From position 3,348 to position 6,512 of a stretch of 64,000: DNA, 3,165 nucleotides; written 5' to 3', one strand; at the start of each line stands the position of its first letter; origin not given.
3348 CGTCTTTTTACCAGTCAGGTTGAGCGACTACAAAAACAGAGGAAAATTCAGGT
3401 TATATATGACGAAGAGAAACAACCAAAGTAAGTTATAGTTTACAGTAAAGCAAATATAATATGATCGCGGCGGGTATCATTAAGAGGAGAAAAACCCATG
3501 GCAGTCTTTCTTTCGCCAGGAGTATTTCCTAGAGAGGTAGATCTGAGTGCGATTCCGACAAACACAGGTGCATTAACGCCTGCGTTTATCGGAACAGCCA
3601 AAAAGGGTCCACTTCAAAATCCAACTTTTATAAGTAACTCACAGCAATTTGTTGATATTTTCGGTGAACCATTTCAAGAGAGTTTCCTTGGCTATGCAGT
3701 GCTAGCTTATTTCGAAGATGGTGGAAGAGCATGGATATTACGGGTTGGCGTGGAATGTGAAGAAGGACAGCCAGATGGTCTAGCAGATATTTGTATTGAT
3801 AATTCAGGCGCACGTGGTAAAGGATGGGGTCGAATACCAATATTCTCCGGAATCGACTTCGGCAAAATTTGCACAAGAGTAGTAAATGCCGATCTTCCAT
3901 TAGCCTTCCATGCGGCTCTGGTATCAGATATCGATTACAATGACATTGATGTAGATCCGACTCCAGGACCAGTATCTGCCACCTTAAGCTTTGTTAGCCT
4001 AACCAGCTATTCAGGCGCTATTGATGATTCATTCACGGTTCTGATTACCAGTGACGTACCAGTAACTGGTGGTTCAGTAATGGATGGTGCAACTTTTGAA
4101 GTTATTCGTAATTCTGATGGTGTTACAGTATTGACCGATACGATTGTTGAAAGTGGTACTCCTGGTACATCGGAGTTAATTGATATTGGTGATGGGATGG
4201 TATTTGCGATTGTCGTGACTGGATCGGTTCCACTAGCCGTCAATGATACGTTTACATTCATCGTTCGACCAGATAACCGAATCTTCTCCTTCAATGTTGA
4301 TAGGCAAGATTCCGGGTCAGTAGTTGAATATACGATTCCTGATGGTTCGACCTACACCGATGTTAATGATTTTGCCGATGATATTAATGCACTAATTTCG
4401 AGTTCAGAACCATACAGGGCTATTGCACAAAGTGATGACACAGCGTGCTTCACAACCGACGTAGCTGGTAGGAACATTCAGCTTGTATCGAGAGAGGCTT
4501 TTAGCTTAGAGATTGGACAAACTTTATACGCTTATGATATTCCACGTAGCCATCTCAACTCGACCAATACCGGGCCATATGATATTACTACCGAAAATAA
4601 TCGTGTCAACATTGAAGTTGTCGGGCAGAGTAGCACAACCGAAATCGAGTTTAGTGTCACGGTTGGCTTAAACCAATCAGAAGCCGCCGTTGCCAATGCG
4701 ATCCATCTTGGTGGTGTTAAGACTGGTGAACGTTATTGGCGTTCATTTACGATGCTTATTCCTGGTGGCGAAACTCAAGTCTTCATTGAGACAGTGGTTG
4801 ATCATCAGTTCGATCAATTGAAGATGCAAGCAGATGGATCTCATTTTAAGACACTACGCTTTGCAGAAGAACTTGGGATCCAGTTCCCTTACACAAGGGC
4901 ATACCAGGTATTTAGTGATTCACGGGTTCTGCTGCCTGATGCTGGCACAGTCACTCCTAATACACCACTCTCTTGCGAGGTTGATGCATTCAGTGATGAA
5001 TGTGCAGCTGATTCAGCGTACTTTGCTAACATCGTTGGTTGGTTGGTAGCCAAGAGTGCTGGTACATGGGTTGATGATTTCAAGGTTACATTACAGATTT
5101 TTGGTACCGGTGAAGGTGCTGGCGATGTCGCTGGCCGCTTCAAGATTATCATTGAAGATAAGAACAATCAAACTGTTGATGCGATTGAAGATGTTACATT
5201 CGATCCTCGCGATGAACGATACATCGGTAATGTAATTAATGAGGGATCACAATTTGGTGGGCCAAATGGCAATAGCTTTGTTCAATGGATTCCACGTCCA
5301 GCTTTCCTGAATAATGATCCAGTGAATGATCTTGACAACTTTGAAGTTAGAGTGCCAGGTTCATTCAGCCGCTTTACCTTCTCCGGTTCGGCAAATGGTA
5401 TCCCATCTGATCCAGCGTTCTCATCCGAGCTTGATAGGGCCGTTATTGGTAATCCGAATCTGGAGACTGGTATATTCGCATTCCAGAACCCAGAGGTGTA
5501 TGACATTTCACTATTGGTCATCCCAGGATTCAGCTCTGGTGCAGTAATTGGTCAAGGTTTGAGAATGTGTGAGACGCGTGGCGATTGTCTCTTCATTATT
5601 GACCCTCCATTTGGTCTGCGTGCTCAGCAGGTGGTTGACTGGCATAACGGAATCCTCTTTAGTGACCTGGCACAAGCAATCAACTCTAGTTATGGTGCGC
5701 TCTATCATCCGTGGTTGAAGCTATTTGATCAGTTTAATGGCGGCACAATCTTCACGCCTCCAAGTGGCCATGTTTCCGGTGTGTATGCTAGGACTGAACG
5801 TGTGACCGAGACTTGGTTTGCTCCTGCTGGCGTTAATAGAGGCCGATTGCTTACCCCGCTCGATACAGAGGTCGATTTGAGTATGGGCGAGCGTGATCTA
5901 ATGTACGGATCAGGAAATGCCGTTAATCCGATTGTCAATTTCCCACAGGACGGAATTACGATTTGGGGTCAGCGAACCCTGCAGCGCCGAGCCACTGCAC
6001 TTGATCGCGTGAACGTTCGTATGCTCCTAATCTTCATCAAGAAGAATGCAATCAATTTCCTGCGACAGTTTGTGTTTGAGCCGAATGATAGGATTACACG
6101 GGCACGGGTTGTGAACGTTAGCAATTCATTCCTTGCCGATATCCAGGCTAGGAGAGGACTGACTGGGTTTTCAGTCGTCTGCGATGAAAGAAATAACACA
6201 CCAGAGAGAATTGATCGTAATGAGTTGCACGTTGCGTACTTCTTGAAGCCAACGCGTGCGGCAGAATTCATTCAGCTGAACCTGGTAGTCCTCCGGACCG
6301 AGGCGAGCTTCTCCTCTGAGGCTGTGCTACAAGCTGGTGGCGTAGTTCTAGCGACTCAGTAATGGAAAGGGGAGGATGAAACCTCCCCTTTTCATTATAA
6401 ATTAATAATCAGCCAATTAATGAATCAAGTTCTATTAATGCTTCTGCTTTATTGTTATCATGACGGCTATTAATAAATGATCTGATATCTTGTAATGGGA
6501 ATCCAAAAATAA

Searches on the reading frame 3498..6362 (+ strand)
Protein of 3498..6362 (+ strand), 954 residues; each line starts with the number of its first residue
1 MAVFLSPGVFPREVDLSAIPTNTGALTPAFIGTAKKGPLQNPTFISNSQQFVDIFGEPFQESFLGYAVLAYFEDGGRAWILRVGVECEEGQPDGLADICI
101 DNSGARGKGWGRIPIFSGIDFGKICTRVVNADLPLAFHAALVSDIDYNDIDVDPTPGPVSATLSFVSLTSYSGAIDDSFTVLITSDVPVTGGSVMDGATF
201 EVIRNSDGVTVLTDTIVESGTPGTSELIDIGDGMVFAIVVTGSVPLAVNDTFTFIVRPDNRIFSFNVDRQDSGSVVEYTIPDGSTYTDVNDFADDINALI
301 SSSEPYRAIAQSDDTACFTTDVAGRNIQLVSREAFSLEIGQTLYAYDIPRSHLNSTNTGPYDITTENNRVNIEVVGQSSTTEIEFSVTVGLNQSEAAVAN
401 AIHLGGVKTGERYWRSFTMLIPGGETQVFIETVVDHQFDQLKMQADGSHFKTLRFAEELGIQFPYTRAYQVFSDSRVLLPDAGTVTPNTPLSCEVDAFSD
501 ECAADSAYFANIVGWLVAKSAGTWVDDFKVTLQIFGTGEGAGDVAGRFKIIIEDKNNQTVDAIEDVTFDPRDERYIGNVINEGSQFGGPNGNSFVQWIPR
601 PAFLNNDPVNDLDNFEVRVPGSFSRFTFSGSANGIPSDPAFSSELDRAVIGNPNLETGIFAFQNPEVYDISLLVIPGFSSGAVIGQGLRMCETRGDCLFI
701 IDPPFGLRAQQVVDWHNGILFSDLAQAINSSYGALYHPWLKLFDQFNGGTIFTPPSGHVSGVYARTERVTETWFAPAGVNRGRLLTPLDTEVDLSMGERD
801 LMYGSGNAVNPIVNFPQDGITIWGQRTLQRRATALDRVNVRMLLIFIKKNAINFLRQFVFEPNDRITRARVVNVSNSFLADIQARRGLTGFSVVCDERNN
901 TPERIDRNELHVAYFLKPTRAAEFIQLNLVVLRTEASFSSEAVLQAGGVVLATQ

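Call 22: search_protein_families(library=phrogs, proteins=[window:3498-6362:+], max_evalue=0.00001)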
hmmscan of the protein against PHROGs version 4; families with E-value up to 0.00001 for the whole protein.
window:3498-6362:+ (954 aa): 5 families
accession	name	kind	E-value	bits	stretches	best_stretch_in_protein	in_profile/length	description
phrog_23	-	tail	2.9e-81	274.7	2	646-945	187-476/496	tail sheath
phrog_10581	-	tail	1.3e-50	173.7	1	723-929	694-907/915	tail sheath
phrog_17610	-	tail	1.6e-28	100.1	1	694-931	874-1106/1135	tail sheath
phrog_34521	-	tail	3.8e-16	59.2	1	733-941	753-960/962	tail sheath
phrog_15814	-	unknown function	1e-12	47.9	1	647-925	432-718/738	-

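Call 23: search_protein_families(library=pfam, proteins=[window:3498-6362:+], max_evalue=0.001)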
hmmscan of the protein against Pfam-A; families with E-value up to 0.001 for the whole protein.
window:3498-6362:+ (954 aa): 2 families
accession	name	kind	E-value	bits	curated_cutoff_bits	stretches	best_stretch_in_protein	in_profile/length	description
PF04984.19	Phage_sheath_1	-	8.4e-10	39.2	31.4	1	649-828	2-168/168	Phage tail sheath protein subtilisin-like domain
PF17482.7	Phage_sheath_1C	-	3.3e-09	37.2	26.9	1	834-930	5-102/104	Phage tail sheath C-terminal domain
